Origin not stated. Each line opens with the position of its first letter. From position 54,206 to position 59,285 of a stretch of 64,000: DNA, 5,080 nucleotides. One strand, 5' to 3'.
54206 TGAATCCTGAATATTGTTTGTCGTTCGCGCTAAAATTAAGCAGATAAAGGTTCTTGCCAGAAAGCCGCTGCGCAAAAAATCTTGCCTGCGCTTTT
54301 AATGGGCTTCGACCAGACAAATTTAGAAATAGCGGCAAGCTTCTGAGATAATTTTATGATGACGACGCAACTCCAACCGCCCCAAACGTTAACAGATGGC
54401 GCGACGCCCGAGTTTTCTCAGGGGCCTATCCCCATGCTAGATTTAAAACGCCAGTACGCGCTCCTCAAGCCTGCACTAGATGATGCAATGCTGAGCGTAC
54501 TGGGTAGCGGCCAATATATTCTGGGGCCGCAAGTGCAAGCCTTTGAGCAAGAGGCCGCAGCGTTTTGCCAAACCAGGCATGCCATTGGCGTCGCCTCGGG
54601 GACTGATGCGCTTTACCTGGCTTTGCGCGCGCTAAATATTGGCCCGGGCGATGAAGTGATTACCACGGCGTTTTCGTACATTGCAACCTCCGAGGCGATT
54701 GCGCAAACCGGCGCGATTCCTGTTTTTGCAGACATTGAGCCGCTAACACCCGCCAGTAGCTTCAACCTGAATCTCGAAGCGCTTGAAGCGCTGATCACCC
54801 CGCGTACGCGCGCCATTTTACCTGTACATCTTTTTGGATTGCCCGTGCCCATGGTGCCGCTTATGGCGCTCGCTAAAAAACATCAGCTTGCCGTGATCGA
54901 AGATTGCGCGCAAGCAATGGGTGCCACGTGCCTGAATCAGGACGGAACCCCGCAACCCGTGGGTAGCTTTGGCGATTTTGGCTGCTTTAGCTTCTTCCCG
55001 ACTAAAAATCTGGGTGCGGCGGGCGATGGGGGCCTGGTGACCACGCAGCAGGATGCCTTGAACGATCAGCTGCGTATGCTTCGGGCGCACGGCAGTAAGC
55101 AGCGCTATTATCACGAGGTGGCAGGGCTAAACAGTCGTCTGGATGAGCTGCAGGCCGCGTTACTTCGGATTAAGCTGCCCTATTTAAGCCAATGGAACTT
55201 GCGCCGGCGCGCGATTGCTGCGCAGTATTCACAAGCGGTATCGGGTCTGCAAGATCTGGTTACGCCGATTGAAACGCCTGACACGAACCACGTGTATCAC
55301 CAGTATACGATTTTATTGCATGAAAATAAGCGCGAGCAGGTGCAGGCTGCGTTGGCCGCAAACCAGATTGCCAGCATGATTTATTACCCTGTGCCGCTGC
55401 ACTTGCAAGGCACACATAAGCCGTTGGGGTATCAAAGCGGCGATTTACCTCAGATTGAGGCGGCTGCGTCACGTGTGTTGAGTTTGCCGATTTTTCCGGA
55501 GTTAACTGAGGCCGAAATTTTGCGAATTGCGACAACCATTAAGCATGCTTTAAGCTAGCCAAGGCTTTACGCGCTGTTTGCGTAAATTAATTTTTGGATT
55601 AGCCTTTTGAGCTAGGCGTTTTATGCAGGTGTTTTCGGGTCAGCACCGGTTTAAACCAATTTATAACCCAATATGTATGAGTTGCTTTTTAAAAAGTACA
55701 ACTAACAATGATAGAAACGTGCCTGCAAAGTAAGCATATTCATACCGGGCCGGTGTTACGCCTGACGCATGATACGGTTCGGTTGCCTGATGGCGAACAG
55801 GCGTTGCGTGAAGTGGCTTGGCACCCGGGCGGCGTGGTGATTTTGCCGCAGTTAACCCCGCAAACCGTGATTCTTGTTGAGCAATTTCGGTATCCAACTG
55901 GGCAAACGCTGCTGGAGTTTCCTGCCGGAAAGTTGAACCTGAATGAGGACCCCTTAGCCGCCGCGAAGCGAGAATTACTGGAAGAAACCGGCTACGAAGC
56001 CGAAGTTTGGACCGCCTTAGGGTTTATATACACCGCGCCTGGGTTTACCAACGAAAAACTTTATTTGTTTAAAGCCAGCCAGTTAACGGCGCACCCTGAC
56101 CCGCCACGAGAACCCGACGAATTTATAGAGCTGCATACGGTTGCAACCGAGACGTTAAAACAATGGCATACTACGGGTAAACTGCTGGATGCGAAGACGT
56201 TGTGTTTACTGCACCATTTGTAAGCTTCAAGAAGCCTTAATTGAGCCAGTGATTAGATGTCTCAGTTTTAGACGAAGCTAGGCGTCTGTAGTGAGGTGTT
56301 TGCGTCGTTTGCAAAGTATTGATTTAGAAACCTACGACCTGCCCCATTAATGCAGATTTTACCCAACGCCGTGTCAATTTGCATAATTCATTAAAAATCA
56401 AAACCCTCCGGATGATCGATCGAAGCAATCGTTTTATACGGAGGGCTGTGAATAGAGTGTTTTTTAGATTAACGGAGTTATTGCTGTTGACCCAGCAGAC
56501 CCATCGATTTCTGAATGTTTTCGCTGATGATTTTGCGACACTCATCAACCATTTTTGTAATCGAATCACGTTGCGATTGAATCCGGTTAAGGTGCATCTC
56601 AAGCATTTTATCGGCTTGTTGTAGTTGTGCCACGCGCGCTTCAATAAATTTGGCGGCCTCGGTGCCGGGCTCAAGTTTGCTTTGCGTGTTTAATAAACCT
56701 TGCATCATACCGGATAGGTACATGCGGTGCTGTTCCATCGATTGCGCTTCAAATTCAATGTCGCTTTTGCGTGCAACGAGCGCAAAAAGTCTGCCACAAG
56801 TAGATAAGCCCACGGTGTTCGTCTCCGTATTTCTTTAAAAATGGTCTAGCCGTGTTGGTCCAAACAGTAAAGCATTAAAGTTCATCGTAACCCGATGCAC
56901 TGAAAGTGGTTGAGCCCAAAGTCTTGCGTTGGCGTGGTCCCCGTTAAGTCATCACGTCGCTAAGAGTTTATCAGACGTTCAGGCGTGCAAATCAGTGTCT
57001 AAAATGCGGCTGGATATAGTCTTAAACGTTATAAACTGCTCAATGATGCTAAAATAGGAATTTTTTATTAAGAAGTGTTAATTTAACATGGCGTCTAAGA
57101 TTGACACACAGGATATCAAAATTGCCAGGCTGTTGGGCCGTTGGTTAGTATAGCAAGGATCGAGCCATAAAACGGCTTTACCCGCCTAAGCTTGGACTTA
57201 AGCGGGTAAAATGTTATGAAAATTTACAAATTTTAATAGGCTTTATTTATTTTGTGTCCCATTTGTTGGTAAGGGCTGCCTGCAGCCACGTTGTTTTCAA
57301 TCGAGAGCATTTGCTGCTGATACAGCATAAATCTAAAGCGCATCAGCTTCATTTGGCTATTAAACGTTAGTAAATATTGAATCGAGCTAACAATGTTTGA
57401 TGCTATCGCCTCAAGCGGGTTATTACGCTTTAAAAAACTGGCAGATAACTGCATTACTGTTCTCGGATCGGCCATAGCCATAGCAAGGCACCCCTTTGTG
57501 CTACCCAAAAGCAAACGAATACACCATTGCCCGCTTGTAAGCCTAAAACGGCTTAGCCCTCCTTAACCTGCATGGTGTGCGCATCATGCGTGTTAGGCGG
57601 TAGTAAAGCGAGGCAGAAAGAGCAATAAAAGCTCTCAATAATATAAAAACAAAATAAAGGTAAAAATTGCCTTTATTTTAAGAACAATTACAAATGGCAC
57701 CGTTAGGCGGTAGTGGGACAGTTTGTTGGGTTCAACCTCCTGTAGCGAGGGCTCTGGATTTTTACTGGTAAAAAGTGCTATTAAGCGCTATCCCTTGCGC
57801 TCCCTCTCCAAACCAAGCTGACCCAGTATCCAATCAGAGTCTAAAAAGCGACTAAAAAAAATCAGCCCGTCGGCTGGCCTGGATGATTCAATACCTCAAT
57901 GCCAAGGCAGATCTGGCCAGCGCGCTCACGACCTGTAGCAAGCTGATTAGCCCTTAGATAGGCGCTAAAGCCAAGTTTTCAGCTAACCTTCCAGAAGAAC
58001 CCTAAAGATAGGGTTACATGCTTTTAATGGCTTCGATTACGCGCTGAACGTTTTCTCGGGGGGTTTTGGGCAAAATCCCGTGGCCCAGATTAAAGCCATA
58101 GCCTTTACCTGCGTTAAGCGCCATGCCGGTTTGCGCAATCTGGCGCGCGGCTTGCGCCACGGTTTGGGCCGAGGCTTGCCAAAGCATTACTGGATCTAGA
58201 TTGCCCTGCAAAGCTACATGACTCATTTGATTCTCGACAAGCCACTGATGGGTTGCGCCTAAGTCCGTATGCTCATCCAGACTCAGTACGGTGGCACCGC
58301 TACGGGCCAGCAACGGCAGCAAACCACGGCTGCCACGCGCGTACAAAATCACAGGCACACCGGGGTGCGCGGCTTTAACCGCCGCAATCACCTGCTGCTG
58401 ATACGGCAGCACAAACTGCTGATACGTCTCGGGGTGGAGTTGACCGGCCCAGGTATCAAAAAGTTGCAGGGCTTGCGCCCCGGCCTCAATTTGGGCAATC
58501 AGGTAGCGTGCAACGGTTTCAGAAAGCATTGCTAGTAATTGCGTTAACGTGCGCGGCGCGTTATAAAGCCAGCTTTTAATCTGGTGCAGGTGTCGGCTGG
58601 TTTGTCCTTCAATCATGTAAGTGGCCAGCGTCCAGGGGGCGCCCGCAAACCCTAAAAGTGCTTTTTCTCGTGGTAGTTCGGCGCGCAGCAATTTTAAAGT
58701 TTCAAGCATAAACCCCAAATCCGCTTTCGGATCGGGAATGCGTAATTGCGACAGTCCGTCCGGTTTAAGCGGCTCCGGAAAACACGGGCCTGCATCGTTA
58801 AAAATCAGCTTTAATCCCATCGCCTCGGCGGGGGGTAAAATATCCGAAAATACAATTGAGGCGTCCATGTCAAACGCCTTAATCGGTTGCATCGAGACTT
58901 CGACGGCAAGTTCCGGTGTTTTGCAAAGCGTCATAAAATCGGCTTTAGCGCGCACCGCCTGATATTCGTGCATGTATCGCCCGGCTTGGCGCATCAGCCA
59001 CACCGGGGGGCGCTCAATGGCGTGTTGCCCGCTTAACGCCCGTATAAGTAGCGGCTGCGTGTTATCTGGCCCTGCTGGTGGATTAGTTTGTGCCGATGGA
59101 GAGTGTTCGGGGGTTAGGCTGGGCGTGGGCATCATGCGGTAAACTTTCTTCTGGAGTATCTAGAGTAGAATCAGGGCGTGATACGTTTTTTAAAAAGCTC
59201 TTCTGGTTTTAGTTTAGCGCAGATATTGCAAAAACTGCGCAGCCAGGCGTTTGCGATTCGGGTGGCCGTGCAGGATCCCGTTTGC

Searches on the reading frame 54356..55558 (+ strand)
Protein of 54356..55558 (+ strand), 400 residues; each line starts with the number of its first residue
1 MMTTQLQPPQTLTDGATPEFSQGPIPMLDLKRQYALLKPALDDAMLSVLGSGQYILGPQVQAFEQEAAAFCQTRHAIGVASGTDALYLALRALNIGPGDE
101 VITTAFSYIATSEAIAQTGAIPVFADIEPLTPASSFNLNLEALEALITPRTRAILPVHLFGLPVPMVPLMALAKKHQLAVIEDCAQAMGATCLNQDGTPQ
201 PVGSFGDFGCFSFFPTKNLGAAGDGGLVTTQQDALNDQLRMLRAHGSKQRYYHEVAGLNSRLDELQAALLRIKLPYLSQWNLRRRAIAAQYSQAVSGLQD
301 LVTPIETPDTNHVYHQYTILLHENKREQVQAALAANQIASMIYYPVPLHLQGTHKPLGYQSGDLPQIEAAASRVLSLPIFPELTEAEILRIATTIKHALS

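Call 16: search_protein_families(library=pfam, proteins=[window:54356-55558:+], max_evalue=0.0001)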
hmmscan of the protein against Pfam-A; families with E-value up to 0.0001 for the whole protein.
window:54356-55558:+ (400 aa): 3 families
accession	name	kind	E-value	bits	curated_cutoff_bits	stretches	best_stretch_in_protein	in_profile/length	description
PF01041.23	DegT_DnrJ_EryC1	-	3.2e-116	388.9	19.8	1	43-395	9-359/360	DegT/DnrJ/EryC1/StrS aminotransferase family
PF01212.27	Beta_elim_lyase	-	4.9e-07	29.8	27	1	49-250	23-231/288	Beta-eliminating lyase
PF00266.25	Aminotran_5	-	1.4e-05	24.7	21.5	1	67-192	52-184/371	Aminotransferase class-V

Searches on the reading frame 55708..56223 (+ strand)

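Call 16: search_protein_families(library=pfam, proteins=[window:55708-56223:+], max_evalue=0.0001)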
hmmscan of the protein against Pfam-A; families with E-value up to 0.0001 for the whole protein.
window:55708-56223:+ (171 aa): 1 family
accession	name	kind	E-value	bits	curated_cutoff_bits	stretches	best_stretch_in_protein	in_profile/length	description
PF00293.34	NUDIX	-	3.6e-16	59.8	21.1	1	42-150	5-118/134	NUDIX domain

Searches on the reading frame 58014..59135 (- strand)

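Call 16: search_protein_families(library=pfam, proteins=[window:58014-59135:-], max_evalue=0.0001)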
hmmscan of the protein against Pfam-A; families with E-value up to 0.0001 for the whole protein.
window:58014-59135:- (373 aa): 1 family
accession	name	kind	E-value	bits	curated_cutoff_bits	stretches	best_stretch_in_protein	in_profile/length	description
PF01208.23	URO-D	-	1.6e-117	392.8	23.9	1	27-372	3-345/346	Uroporphyrinogen decarboxylase (URO-D)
